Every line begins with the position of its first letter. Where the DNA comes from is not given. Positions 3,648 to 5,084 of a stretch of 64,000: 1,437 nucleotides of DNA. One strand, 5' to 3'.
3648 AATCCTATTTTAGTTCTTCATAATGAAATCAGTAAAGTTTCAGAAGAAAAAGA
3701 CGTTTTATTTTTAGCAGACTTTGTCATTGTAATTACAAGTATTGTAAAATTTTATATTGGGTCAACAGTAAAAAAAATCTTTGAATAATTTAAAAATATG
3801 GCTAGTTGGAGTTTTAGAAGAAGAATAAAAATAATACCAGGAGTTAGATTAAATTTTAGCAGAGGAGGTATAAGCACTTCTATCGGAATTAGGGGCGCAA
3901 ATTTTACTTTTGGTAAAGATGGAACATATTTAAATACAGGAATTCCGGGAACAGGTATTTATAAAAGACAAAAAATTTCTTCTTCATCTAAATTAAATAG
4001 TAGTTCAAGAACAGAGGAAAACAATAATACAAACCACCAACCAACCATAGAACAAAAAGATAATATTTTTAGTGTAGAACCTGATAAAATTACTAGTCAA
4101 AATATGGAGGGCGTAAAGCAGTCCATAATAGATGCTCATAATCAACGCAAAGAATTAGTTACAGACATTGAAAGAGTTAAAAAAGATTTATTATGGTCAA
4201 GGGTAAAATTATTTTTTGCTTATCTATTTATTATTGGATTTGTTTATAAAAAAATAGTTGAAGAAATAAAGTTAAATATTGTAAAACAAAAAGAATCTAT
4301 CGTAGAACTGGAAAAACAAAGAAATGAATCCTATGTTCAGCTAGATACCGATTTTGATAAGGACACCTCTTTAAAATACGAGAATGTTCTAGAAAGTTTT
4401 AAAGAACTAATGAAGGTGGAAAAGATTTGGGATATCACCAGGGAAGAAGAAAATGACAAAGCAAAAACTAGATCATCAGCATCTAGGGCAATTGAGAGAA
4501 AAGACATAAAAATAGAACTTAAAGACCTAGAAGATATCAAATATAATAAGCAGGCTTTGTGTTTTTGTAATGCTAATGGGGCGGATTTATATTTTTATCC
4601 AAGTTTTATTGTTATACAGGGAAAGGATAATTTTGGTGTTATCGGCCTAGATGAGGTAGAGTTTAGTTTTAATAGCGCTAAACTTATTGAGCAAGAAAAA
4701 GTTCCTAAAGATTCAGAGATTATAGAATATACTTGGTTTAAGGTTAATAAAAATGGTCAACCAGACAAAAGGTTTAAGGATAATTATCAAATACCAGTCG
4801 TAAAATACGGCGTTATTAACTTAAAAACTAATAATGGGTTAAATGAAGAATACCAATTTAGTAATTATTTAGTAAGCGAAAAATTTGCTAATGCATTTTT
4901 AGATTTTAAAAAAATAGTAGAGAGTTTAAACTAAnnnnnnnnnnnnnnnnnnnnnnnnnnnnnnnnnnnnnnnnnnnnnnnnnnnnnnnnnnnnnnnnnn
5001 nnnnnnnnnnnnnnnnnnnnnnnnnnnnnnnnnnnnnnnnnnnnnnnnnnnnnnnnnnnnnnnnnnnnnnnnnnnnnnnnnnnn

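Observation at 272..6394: Seven genes apparently form one transcription unit, linking the ABC-3C-like core to the four unknown genes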

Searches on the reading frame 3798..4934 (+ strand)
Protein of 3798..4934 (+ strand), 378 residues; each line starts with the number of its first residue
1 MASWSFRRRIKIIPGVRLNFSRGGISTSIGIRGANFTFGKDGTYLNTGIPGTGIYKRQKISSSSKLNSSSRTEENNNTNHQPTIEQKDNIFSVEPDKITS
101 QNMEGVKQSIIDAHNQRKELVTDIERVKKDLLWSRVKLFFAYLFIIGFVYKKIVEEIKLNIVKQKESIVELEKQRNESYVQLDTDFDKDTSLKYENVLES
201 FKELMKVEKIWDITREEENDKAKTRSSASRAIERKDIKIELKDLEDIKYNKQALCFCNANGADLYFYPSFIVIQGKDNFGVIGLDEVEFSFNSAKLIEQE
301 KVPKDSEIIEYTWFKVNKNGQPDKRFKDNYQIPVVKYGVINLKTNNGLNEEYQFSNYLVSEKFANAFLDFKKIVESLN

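Call 8: search_protein_families(library=pfam, proteins=[window:3798-4934:+], max_evalue=0.1)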
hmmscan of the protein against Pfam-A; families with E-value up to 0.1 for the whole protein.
window:3798-4934:+ (378 aa): 1 family
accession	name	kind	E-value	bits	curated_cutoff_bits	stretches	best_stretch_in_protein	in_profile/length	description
PF14020.11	DUF4236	-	8e-22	77.9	27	1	4-57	1-55/55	Protein of unknown function (DUF4236)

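Call 9: search_protein_families(library=padloc, proteins=[window:3798-4934:+], max_evalue=0.1)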
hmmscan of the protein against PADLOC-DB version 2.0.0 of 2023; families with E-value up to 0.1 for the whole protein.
window:3798-4934:+ (378 aa): 0 families

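Call 10: search_protein_families(library=ncbifam, proteins=[window:3798-4934:+], max_evalue=0.1)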
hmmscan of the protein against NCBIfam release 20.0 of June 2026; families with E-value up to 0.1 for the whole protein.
window:3798-4934:+ (378 aa): 1 family
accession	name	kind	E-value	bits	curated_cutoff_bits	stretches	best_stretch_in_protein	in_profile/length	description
TIGR03017.1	EpsF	equivalog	0.0049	15.6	422.75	1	62-180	228-346/444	chain length determinant protein EpsF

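Call 31: find_related_loci(query=window:3798-4934:+, collection=viral_contigs, flank=10000)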
Query window:3798-4934:+ (378 aa) in viral_contigs; peptide patterns used: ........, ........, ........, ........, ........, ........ (x = any residue, [..] = any of these).
9 stretches matched a pattern, but none encodes a relative of the query by tblastn (E <= 1e-3).

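Call 33: find_homologous_proteins(query=window:3798-4934:+)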
Query window:3798-4934:+ (378 aa): 860 proteins with E <= 0.001 among 3555 candidates; the best 120 are listed.
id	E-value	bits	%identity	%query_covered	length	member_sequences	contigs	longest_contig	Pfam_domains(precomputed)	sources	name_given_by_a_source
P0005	4.7e-240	814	97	100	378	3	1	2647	PF14020.12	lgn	-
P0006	5.8e-234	794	96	98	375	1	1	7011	PF14020.12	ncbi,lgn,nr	ncbi:MAG: DUF4236 domain-containing protein [Bacilli bacterium]|nr:DUF4236 domain-containing protein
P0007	2.9e-229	778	92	100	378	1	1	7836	PF14020.12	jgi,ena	-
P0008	1.4e-209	713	85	99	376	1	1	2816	PF14020.12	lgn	-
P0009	8.3e-206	701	85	100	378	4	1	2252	PF14020.12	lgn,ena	-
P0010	2.4e-205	699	84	99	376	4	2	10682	PF14020.12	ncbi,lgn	-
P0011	2.9e-205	699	83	99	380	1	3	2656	PF14020.12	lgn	-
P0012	2.3e-202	690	82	100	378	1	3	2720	PF14020.12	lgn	-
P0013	8.3e-144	497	61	99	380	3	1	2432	PF14020.12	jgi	-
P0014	1.6e-142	493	61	99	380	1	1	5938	PF14020.12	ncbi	-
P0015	1.7e-137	476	60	97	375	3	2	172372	PF14020.12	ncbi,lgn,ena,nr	ncbi:MAG: DUF4236 domain-containing protein [Candidatus Aenigmarchaeota archaeon]|nr:DUF4236 domain-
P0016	2.7e-133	462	58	98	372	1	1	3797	PF14020.12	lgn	-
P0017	1.2e-127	444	55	99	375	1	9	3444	PF14020.12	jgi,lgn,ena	-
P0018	4.4e-124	432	53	99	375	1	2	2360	PF14020.12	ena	-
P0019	1.4e-122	427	52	99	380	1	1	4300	PF14020.12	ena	-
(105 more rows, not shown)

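Call 34: find_encoding_contigs(protein=P0007, flank=8000, max_places=3)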
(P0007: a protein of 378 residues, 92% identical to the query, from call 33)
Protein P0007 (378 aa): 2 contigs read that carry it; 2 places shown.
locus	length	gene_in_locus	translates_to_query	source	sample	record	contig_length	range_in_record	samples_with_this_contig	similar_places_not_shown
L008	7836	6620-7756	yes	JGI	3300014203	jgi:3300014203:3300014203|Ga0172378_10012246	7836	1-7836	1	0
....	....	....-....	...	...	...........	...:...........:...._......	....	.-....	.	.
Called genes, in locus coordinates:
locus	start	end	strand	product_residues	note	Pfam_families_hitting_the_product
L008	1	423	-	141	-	?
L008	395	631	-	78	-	-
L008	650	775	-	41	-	-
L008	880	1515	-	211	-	-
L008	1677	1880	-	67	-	-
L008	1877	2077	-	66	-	-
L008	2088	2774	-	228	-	-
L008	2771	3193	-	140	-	-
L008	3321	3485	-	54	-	-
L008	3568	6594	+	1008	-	PF02811:PHP (weak), PF02463:SMC_N (weak), PF13476:AAA_23 (weak), PF13304:AAA_21 (weak)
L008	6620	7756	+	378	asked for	PF14020:DUF4236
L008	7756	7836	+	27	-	?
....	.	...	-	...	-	?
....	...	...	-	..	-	-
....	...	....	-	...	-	-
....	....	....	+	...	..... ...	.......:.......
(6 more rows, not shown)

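Call 35: find_encoding_contigs(protein=P0010, flank=8000, max_places=3)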
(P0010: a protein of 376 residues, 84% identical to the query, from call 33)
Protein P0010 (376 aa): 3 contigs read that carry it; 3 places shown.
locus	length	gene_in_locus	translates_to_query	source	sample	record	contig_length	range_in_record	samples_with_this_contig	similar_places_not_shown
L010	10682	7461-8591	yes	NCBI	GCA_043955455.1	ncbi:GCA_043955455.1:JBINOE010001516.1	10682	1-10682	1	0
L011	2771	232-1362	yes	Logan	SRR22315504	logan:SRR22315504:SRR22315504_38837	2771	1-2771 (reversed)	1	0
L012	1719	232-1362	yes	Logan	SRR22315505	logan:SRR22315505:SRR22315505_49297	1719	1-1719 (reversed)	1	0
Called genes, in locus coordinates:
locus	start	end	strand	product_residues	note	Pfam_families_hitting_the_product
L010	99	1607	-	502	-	PF00239:Resolvase, PF07508:Recombinase, PF13408:Zn_ribbon_recom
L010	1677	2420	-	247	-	PF00239:Resolvase, PF07508:Recombinase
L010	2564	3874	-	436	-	-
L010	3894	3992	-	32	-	-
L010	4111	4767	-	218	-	-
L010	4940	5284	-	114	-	-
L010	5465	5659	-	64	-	-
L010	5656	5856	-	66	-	-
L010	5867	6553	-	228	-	-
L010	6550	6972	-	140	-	-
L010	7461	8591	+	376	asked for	PF14020:DUF4236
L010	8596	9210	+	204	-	-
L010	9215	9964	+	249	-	PF18928:DUF5677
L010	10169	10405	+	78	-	-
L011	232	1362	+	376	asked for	PF14020:DUF4236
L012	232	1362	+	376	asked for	PF14020:DUF4236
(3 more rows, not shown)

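Call 36: find_encoding_contigs(protein=P0015, flank=8000, max_places=3)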
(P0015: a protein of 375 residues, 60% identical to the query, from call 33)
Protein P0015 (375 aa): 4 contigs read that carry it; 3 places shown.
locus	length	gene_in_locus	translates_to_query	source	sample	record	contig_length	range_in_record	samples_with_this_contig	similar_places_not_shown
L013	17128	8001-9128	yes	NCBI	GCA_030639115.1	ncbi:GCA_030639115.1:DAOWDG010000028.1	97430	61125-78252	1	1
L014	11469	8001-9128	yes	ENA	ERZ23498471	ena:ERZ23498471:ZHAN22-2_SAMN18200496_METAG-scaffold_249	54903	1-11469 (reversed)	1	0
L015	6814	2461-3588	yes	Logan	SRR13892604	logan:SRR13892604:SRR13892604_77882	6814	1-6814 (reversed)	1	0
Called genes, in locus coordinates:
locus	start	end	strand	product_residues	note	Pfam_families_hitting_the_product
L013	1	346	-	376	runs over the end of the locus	PF00924:MS_channel_2nd, PF21082:MS_channel_3rd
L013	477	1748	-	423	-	PF27218:MJ0043_C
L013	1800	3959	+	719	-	-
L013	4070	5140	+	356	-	PF08271:Zn_Ribbon_TF, PF00382:TFIIB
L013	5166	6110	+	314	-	PF01478:Peptidase_A24 (weak), PF06819:Arc_PepC (weak)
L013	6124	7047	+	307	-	PF02445:NadA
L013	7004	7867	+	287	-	PF02749:QRPTase_N, PF01729:QRPTase_C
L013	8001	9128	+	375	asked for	PF14020:DUF4236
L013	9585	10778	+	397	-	PF13304:AAA_21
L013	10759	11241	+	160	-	-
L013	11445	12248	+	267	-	PF01113:DapB_N (weak), PF02826:2-Hacid_dh_C (weak), PF03435:Sacchrp_dh_NADP (weak), PF03447:NAD_binding_3, PF03807:F420_oxidored, PF01958:Asp_DH_C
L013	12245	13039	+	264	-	PF02540:NAD_synthase, PF03054:tRNA_Me_trans (faint)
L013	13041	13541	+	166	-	PF01467:CTP_transf_like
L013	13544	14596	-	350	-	PF01321:Creatinase_N, PF00557:Peptidase_M24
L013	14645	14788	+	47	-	PF13597:NRDD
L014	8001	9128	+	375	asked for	PF14020:DUF4236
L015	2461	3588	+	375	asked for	PF14020:DUF4236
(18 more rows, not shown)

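Call 47: search_protein_families(library=phrogs, proteins=[window:3798-4934:+], max_evalue=0.01)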
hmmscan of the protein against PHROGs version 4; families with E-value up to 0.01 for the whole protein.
window:3798-4934:+ (378 aa): 10 families
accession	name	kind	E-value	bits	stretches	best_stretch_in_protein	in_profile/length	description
phrog_17982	-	unknown function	4.4e-71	240.9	1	4-372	3-379/390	-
phrog_27590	-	unknown function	4.3e-25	89.7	1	3-91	2-89/148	-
phrog_28047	-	unknown function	2.4e-16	60.9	1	5-65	4-64/177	-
phrog_38135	-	unknown function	6.3e-15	55.9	1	6-249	5-249/441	-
phrog_9336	-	unknown function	4.4e-14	53.7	1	4-91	3-92/198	-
phrog_18347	-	unknown function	1e-13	52.2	1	5-105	4-101/397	-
phrog_8279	-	unknown function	1.5e-10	42.4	1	5-91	4-90/133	-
phrog_33669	-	unknown function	1.3e-08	35.5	1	1-64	1-64/68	-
phrog_24584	-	unknown function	5.7e-05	24.3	1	6-68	6-68/68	-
phrog_7974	-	unknown function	0.00053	20.7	1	4-73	3-75/213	-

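Call 50: find_related_loci(query=A3, collection=genome_contigs, flank=8000)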
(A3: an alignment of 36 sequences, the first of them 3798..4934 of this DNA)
Query A3 (378 aa) in genome_contigs; peptide patterns used: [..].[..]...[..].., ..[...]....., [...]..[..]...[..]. (x = any residue, [..] = any of these).
349 stretches matched a pattern; 252 encode a relative of the query (tblastn E <= 1e-3); the best 80 are kept; 80 distinct loci.
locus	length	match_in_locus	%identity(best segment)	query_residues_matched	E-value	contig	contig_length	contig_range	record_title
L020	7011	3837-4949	96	1-371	0e+0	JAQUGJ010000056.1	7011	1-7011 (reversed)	MAG: Bacilli bacterium isolate STCSWMC_221 NODE_35987_length_7011_cov_16.477629_ST_CSWMC, whole genome shotgun sequence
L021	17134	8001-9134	84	1-378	0e+0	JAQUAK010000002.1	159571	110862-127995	MAG: Patescibacteria group bacterium isolate STC_82 NODE_227_length_159571_cov_7.346065_Sandtown_C, whole genome shotgun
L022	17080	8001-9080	60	1-367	4e-146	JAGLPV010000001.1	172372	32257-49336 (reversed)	MAG: Candidatus Aenigmatarchaeota archaeon isolate RS_8_22 ROV157_8.bin.22.fa_1, whole genome shotgun sequence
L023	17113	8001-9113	52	3-377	7e-130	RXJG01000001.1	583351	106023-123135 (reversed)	MAG: Sphingobacteriales bacterium isolate AWTP1-9 sample_193_scaffold_27, whole genome shotgun sequence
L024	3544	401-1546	50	1-377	3e-129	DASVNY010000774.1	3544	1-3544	MAG TPA_asm: Chitinophagaceae bacterium isolate SMAG_U3139 k141_703287, whole genome shotgun sequence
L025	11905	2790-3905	52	3-377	1e-124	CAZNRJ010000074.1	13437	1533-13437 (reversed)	MAG TPA_asm: uncultured Ohtaekwangia sp. isolate SRP344714_co2_446 genome assembly, contig: NODE_12010_length_13437_cov_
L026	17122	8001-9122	53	1-375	3e-124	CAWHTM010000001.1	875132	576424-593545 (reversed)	MAG: uncultured Flavobacteriaceae bacterium isolate MFD03250.bin.2.47 genome assembly, contig: contig_14013, whole genom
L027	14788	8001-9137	49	3-377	8e-123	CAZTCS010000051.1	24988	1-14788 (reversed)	MAG TPA_asm: uncultured Sediminibacterium sp. isolate SRP090828_co2_4 genome assembly, contig: NODE_660_length_24988_cov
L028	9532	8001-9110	52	3-377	7e-123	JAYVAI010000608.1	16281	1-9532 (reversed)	MAG: Cyclobacteriaceae bacterium isolate GL24_UP_concoct_27 GL24_UP_concoct_27_607, whole genome shotgun sequence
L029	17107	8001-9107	51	3-375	1e-121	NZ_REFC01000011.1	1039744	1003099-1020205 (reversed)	Ulvibacter antarcticus strain DSM 23424 Ga0170448_101, whole genome shotgun sequence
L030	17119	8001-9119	52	1-375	2e-121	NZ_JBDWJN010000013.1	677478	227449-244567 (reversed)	MAG: Maribacter sp. isolate CI.62.F.A4_427_31 CI_62_F_A4_427_31_000000000013, whole genome shotgun sequence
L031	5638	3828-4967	48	3-377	9e-122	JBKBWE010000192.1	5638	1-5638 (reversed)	MAG: Sediminibacterium sp. isolate 21H_026.bin.6 NODE_12106_length_5638_cov_1.714156, whole genome shotgun sequence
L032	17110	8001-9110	51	3-377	2e-121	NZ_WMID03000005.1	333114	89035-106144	Flavobacterium sp. MC2016-06 FlavoMC2016-06_Reassembly_04-2024_contig_5, whole genome shotgun sequence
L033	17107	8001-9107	50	3-377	3e-120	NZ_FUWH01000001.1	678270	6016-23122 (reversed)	Sediminibacterium ginsengisoli strain DSM 22335, whole genome shotgun sequence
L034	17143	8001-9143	49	1-377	7e-120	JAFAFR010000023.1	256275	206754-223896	MAG: Bacteroidetes bacterium isolate OH_SBlB_183 k127_284960, whole genome shotgun sequence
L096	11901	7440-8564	84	1-375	0e+0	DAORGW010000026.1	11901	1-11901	MAG TPA_asm: bacterium isolate AMR_MDS_1220 NODE_4510_length_11901_cov_7.925713, whole genome shotgun sequence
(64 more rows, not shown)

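Call 55: search_protein_families(library=pfam, proteins=[L021:847-2241:+, L021:2503-3624:+, L021:3688-6198:-, L021:6421-7197:+, L021:10798-11238:+, L021:11376-12218:+, L020:785-3811:+, L020:4984-5751:+, L020:5887-6834:+], max_evalue=0.001)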
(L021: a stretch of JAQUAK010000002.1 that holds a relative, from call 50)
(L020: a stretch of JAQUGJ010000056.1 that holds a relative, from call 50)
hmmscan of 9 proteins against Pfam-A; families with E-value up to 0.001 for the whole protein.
L021:847-2241:+ (464 aa): 7 families
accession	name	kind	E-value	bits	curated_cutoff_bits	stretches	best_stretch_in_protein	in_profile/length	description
PF00308.24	Bac_DnaA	-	5.8e-65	218.8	23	1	125-283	1-161/162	Bacterial DnaA ATPAse domain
PF08299.17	Bac_DnaA_C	-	3e-25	88.5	31.5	1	369-436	2-69/69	Bacterial dnaA protein helix-turn-helix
PF11638.13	DnaA_N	-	2e-13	50.3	24.6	1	5-65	2-63/65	DnaA N-terminal domain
PF01695.23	IstB_IS21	-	9.5e-09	35.5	24.1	1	161-262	95-195/238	IstB-like ATP binding protein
PF00004.35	AAA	-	1.3e-06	29.3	21.2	1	162-278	2-128/131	ATPase family associated with various cellular activities (AAA)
PF13401.12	AAA_22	-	0.00055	20.7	27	0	160-196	7-44/130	AAA domain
PF00910.28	RNA_helicase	-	0.0008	20.3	21.5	0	162-259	2-85/105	RNA helicase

L021:2503-3624:+ (373 aa): 3 families
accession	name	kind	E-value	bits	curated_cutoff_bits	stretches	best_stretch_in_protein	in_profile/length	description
PF02767.21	DNA_pol3_beta_2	-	5.7e-28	98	27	1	132-250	6-116/116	DNA polymerase III beta subunit, central domain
PF00712.24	DNA_pol3_beta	-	8.3e-22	78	24.4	1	1-118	1-120/120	DNA polymerase III beta subunit, N-terminal domain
PF02768.20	DNA_pol3_beta_3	-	7.2e-20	71.4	27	1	252-372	1-121/121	DNA polymerase III beta subunit, C-terminal domain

L021:3688-6198:- (836 aa): 3 families
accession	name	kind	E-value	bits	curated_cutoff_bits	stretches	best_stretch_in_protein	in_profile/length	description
PF00912.28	Transgly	-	6.4e-60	202.1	27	1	84-257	4-177/178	Transglycosylase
PF00905.27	Transpeptidase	-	3e-25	89.5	22.1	1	347-627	2-299/299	Penicillin binding protein transpeptidase domain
PF17957.7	Big_7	-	3.4e-08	34.5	24.1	1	749-816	1-70/70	Bacterial Ig domain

L021:6421-7197:+ (258 aa): 2 families
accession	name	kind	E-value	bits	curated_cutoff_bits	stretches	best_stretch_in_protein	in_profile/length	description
PF00588.24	SpoU_methylase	-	4.2e-34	118.1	29.7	1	109-248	2-142/142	SpoU rRNA Methylase family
PF22435.1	MRM3-like_sub_bind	-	1.3e-17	64.4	27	1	8-90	1-84/84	MRM3-like substrate binding domain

L021:10798-11238:+ (146 aa): 0 families

L021:11376-12218:+ (280 aa): 0 families

L020:785-3811:+ (1008 aa): 3 families
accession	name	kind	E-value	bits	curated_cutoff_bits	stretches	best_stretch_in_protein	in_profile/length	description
PF02463.25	SMC_N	-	8e-07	29.1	40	1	318-966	17-217/220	RecF/RecN/SMC N terminal domain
PF02811.25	PHP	-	1.1e-06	29.5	26.4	1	17-69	1-52/164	PHP domain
PF13304.12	AAA_21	-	3.3e-05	24.5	27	0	835-950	220-302/304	AAA domain, putative AbiEii toxin, Type IV TA system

L020:4984-5751:+ (255 aa): 1 family
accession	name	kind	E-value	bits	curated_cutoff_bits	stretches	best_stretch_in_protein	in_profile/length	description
PF18928.5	DUF5677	-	2.5e-05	24.8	27.1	1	41-204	3-160/166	Family of unknown function (DUF5677)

L020:5887-6834:+ (315 aa): 1 family
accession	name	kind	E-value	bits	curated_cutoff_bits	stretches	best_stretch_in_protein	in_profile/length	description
PF25164.1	CoiA_N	-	7.6e-05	22.6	26.3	1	20-58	8-44/50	Competence protein CoiA, N-terminal domain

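Call 65: search_solved_structures(query=A3, max_evalue=1)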
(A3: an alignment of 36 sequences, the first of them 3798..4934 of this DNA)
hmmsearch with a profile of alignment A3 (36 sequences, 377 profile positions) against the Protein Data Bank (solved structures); distinct sequences matched with E-value up to 1: 0.
